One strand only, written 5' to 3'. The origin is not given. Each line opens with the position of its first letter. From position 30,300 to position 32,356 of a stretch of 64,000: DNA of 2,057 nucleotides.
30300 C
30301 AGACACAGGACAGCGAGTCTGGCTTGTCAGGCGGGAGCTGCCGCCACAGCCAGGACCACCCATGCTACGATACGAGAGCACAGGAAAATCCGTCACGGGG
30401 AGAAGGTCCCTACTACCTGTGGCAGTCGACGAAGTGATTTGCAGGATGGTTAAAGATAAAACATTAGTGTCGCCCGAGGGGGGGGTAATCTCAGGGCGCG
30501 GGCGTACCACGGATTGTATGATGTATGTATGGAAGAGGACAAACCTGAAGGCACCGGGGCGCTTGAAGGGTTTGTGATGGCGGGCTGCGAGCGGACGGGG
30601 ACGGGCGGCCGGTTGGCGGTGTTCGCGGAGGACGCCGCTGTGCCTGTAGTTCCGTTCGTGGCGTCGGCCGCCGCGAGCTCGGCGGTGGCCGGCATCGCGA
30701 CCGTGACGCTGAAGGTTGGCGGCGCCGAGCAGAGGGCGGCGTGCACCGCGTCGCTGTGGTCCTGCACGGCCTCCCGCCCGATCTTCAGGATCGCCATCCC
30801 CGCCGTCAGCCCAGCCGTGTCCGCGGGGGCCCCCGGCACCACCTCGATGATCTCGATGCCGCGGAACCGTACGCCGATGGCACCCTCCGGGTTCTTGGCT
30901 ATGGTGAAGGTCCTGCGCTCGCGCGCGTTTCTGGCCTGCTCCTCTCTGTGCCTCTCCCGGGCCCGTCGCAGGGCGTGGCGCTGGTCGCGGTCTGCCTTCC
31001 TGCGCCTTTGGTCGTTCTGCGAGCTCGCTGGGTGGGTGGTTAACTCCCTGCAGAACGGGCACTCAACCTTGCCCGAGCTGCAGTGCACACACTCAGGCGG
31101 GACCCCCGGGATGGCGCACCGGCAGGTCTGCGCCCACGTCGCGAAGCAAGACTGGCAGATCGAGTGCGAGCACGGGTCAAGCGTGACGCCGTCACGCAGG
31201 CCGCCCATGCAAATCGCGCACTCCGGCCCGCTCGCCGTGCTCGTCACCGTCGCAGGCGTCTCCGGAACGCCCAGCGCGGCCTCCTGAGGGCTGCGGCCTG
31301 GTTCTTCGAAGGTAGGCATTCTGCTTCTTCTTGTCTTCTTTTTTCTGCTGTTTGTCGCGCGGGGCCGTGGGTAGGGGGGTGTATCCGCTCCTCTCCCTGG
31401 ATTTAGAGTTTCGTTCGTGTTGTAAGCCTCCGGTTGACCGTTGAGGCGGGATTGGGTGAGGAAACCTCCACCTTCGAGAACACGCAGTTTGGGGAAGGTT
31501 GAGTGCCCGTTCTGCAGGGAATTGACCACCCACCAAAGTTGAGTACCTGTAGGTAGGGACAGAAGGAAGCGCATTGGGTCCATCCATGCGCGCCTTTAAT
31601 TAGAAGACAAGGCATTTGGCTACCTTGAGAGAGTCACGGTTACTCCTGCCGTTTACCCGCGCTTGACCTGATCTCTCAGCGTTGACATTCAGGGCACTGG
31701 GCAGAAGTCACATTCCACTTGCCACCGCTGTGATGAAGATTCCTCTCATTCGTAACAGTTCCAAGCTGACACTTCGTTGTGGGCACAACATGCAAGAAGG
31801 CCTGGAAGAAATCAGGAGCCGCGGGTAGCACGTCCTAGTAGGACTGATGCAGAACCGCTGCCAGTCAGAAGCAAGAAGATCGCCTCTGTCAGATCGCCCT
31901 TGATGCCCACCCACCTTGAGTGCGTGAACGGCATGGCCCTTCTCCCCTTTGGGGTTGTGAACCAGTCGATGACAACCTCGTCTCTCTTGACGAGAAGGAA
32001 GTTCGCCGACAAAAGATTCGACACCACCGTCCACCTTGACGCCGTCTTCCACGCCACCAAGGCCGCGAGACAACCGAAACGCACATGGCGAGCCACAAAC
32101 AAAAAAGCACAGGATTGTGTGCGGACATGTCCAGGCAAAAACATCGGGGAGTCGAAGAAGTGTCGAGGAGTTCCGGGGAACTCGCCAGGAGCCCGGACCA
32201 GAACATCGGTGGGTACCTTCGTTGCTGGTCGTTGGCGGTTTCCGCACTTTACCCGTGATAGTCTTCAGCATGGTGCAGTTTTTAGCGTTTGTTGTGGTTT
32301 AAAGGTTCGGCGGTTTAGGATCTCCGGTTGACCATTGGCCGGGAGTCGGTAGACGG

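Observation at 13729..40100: Recurring ~20-nt motif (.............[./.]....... on the plus strand) 45-140 nt upstream of minus-strand gene starts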

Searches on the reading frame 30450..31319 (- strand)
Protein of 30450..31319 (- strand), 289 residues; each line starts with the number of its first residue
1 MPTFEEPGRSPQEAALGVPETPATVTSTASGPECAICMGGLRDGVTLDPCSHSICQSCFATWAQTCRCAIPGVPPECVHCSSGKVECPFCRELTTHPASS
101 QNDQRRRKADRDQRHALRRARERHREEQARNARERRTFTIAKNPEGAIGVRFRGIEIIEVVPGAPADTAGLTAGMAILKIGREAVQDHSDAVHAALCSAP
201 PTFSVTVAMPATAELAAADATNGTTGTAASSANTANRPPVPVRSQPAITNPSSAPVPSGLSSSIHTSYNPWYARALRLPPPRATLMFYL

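Call 60: find_encoding_contigs(protein=window:30450-31319:-, flank=3000, max_places=6)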
Protein window:30450-31319:- (289 aa): no gene with exactly this product is on record in the collection.

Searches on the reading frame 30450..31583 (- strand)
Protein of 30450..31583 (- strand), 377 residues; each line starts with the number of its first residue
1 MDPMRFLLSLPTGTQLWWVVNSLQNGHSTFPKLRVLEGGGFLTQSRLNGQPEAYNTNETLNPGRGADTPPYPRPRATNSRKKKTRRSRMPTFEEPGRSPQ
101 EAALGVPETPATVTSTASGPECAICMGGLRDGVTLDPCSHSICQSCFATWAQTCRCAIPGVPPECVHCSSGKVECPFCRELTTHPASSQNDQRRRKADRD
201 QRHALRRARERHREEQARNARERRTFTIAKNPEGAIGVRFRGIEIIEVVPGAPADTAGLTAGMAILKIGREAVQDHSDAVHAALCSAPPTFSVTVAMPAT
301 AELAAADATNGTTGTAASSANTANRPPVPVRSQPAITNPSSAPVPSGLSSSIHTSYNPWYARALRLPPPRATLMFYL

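Call 8: search_protein_families(library=pfam, proteins=[window:30450-31583:-])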
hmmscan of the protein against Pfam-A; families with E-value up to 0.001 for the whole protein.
window:30450-31583:- (377 aa): 3 families
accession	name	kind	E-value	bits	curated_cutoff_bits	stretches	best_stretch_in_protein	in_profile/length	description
PF13923.12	zf-C3HC4_2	-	1e-06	28.9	27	1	121-156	1-37/40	Zinc finger, C3HC4 type (RING finger)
PF00097.31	zf-C3HC4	-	1.2e-05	25.5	21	1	122-178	1-40/40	Zinc finger, C3HC4 type (RING finger)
PF00595.29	PDZ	-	0.00019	22.1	23.2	1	224-278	12-62/81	PDZ domain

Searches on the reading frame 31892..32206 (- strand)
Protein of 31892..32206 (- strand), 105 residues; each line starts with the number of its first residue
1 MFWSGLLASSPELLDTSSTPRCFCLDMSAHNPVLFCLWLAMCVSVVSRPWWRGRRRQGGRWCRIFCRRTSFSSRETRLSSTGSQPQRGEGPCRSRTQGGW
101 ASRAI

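Call 74: list_cluster_members(proteins=[window:31892-32206:-, window:10043-10696:-, window:7722-8864:-, window:18709-19323:-, window:24617-25123:-, window:58556-59521:-, window:55394-55900:-, window:40016-40426:-])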
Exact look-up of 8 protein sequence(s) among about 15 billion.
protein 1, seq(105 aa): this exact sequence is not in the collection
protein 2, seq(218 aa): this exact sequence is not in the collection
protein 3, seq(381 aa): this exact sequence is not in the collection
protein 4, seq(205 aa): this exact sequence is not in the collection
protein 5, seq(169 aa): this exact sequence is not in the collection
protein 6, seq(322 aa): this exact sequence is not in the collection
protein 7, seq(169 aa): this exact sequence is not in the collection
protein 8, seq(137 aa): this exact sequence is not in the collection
